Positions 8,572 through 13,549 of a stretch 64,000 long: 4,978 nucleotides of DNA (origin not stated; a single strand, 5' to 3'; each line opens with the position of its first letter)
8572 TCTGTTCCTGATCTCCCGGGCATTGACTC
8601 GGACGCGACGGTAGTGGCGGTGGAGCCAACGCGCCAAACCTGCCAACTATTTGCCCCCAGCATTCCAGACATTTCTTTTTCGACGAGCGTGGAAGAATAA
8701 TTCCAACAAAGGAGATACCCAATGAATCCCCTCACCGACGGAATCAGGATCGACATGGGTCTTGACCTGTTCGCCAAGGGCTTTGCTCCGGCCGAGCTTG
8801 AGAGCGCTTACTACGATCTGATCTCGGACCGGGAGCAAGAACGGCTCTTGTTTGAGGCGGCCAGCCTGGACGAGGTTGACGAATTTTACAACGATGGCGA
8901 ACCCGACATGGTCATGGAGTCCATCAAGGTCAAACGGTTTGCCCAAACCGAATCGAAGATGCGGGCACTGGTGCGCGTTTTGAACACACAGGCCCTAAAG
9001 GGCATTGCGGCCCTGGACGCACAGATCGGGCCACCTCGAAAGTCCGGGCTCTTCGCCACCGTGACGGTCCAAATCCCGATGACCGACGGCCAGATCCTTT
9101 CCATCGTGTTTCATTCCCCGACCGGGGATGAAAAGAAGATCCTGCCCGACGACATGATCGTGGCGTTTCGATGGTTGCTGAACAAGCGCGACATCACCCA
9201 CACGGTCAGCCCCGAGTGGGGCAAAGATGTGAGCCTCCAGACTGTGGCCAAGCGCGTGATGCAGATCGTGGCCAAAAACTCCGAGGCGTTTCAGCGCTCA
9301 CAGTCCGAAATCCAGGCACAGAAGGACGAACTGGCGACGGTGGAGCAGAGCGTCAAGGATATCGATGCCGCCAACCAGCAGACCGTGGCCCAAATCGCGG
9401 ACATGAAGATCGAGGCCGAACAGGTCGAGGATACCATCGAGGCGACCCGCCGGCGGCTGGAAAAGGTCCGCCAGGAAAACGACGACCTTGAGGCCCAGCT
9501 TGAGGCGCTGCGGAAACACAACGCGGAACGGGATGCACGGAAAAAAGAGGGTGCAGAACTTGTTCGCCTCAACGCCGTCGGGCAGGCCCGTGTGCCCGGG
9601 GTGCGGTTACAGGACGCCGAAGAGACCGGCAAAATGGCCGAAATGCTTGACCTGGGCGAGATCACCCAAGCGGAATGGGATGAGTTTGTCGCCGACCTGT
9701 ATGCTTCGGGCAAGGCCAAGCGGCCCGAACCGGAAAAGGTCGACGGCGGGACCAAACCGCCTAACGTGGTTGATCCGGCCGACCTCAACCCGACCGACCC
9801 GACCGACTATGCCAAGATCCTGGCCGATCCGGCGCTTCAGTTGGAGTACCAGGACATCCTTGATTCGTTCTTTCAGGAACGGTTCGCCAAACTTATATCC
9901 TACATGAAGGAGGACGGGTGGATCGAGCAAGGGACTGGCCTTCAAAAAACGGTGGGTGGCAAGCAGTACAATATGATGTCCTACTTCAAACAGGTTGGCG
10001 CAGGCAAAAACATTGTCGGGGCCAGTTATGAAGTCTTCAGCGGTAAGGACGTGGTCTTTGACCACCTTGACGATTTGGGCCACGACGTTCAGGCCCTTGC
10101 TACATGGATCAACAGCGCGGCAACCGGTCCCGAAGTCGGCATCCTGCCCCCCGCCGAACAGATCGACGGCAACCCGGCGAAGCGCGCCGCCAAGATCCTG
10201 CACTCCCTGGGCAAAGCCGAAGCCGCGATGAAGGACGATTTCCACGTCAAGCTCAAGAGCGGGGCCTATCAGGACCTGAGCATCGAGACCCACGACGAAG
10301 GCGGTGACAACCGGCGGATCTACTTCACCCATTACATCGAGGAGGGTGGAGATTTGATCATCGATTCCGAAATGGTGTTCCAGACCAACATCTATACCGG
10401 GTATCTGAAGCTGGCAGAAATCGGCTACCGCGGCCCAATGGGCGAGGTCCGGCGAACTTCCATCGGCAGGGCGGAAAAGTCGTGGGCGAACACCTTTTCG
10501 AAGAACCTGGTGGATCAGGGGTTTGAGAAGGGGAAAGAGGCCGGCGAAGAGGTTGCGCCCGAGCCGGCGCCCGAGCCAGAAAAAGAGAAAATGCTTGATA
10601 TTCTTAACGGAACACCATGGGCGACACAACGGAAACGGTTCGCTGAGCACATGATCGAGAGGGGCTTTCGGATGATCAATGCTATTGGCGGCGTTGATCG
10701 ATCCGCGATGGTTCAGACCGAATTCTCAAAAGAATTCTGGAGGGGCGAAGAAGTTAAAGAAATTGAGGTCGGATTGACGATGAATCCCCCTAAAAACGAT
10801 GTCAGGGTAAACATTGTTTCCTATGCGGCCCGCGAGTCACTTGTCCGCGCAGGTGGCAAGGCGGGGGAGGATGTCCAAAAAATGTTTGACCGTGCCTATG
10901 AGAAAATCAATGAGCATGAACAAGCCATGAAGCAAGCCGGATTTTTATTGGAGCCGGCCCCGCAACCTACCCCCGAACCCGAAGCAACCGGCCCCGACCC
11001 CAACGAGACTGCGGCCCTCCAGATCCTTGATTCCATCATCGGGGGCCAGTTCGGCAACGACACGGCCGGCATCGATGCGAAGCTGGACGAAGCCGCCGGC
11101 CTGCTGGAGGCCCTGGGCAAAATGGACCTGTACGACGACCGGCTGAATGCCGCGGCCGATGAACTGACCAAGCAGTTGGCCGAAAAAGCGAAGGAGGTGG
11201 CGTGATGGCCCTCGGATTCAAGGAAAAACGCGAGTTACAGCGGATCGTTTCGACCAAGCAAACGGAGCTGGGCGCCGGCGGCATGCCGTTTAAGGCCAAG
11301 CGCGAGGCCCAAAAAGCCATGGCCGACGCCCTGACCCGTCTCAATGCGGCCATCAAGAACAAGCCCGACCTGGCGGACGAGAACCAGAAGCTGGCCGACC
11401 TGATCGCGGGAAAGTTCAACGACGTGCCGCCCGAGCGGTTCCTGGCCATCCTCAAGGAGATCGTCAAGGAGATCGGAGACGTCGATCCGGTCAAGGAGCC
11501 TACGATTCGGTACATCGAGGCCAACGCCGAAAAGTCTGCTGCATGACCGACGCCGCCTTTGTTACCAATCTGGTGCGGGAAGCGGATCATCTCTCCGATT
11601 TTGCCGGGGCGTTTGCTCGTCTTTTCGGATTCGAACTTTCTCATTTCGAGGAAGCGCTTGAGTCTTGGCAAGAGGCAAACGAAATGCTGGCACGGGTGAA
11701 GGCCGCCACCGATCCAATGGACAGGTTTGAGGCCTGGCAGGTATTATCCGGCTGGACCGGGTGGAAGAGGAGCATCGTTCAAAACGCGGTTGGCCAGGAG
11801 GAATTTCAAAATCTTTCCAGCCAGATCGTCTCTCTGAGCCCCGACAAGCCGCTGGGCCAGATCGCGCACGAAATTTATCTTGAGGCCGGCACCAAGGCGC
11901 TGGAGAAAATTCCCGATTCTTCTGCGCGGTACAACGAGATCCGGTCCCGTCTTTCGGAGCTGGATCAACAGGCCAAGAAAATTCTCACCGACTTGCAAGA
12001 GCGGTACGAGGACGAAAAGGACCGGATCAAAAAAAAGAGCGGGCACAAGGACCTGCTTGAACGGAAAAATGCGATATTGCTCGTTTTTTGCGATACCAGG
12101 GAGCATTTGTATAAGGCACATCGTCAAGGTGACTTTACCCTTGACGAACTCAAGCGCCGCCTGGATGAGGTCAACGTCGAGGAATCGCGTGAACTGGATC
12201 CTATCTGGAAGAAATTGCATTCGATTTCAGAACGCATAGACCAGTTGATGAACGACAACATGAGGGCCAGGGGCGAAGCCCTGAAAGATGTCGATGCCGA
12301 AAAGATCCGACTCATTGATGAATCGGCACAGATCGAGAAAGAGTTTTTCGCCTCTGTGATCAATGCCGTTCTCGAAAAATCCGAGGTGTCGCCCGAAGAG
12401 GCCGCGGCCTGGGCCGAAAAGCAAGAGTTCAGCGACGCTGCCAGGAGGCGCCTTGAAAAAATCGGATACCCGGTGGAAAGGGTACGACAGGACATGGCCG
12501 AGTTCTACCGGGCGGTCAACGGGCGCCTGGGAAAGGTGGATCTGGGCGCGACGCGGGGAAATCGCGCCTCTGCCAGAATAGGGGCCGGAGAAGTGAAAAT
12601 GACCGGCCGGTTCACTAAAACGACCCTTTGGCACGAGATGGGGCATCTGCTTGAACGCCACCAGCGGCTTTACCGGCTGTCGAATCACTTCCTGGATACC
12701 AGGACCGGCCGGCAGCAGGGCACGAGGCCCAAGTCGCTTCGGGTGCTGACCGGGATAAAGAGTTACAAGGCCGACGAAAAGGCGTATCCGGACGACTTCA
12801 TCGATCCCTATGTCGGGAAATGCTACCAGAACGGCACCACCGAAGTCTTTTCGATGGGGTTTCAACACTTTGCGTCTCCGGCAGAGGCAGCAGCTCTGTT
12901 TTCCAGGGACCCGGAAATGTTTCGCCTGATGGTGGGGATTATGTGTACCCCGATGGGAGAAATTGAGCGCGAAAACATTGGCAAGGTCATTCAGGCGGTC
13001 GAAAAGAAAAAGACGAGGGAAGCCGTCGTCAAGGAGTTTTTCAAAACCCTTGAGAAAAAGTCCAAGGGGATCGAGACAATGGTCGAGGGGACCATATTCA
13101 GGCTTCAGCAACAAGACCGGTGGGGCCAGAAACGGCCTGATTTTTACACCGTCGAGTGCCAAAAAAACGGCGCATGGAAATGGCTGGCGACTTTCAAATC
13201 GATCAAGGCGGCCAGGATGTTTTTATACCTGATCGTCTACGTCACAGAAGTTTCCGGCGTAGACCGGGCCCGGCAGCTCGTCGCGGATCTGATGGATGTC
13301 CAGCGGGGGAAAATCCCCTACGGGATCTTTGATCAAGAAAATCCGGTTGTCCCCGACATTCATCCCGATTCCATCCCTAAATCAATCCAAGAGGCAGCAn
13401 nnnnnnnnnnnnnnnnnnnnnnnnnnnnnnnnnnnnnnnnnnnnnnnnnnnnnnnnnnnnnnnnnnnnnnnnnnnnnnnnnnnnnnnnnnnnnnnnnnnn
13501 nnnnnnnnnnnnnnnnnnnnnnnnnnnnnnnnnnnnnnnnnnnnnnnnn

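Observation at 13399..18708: One 1769-aa protein strings together two ParB-type domains, a RelA/SpoT nucleotidyltransferase, an ADP-ribosyltransferase, a pyrophosphatase-like domain and a BECR-type nuclease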

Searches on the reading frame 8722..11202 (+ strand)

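Call 5: search_protein_families(library=pfam, proteins=[window:8722-11202:+], max_evalue=0.01)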
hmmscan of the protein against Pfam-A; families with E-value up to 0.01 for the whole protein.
window:8722-11202:+ (827 aa): 4 families
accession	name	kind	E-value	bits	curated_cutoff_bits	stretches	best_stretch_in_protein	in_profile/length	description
PF18788.6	DarA_N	-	4e-30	104.6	27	1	67-187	5-122/122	Defence against restriction A N-terminal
PF21849.1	DUF6908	-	3.1e-13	50.1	27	1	490-601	4-122/123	Domain of unknown function (DUF6908)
PF05615.18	THOC7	-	0.0077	17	28.7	1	153-268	3-118/136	Tho complex subunit 7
PF12808.12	Mto2_bdg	-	0.0088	16.8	22.3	0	240-267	25-52/52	Micro-tubular organiser Mto1 C-term Mto2-binding region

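Call 6: search_protein_families(library=phrogs, proteins=[window:8722-11202:+], max_evalue=0.001)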
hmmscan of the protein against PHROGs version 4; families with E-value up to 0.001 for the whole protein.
window:8722-11202:+ (827 aa): 5 families
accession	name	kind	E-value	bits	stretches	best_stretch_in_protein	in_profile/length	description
phrog_21969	-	unknown function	2.1e-50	172.9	1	1-273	1-281/502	-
phrog_1926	-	other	9e-50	170.3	1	2-277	4-293/1410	released from the phage upon host infection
phrog_26978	-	unknown function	2.2e-26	93.6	1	99-266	117-283/343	-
phrog_8883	-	unknown function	9.2e-19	68.3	1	114-297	246-426/650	-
phrog_9098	-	unknown function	0.00019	22.5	0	504-556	18-70/154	-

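Call 84: search_protein_families(library=ncbifam, proteins=[window:8722-11202:+], max_evalue=0.01)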
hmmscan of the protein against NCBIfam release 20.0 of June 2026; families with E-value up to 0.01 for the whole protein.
window:8722-11202:+ (827 aa): 6 families
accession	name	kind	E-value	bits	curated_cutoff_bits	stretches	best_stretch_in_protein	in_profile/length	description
NF052326.1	anti_RE_DarA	equivalog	4e-39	134.8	350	2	8-271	7-285/654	antirestriction phage head protein DarA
TIGR02168.1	SMC_prok_B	equivalog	0.00046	18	567.35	1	178-275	243-340/1181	chromosome segregation protein SMC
NF045487.1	ASRP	equivalog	0.0015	17.2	300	1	186-276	154-250/593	archaea-specific SMC-related protein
NF041035.1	Rad50_Halo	equivalog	0.0015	16.9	1000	1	173-277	348-452/883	DNA double-strand break repair ATPase Rad50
TIGR02169.1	SMC_prok_A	equivalog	0.0041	14.8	729.4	1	172-276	275-383/1165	chromosome segregation protein SMC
NF002572.0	PRK02224.1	equivalog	0.0052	15.1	1087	1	184-277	359-452/888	DNA double-strand break repair ATPase Rad50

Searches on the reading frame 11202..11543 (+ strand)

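Call 5: search_protein_families(library=pfam, proteins=[window:11202-11543:+], max_evalue=0.01)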
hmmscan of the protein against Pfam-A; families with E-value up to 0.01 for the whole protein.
window:11202-11543:+ (114 aa): 0 families

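Call 6: search_protein_families(library=phrogs, proteins=[window:11202-11543:+], max_evalue=0.001)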
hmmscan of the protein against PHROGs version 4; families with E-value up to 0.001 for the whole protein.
window:11202-11543:+ (114 aa): 1 family
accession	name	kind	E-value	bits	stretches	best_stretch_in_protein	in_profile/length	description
phrog_1855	-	moron, auxiliary metabolic gene and host takeover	1.9e-08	35.6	1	56-110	55-112/114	DdrA-like anti-restriction protein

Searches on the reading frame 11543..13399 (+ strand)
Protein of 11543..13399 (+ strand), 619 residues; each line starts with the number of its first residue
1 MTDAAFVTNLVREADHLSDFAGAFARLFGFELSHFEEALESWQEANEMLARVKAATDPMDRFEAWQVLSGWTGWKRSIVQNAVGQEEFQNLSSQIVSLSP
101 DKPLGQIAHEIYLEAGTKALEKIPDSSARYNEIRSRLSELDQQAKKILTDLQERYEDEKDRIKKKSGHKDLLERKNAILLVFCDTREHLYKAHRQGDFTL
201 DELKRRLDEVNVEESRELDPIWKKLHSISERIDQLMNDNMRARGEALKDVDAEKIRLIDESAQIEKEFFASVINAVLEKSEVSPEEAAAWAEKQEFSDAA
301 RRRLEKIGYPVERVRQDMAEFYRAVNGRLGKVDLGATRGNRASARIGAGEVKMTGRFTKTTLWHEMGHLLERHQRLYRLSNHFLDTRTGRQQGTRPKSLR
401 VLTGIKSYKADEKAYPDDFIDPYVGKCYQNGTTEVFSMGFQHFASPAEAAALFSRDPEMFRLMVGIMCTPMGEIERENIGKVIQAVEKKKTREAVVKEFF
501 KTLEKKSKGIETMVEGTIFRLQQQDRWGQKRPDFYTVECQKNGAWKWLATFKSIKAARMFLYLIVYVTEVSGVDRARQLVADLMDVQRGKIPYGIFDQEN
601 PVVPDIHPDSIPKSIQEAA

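Call 5: search_protein_families(library=pfam, proteins=[window:11543-13399:+], max_evalue=0.01)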
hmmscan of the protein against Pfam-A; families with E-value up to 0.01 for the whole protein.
window:11543-13399:+ (619 aa): 1 family
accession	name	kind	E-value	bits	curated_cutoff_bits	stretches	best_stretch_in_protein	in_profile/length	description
PF12004.13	DAB2P_C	-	0.0072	16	24.3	0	120-171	399-450/512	Disabled homolog 2-interacting protein, C-terminal domain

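Call 6: search_protein_families(library=phrogs, proteins=[window:11543-13399:+], max_evalue=0.001)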
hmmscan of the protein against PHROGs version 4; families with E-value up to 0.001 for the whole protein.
window:11543-13399:+ (619 aa): 5 families
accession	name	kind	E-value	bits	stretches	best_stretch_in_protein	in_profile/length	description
phrog_20397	-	unknown function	3.7e-56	192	1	249-493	219-455/589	-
phrog_2299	-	unknown function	1.5e-11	44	1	246-467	756-988/995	-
phrog_8561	-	unknown function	2.9e-10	40.6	1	353-451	370-465/497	-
phrog_33618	-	unknown function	5.3e-10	40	1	348-463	269-379/386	-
phrog_19443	-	head and packaging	1.4e-09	38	1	359-456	460-551/579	minor head protein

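Call 84: search_protein_families(library=ncbifam, proteins=[window:11543-13399:+], max_evalue=0.01)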
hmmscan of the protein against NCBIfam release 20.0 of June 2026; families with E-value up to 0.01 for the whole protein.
window:11543-13399:+ (619 aa): 0 families
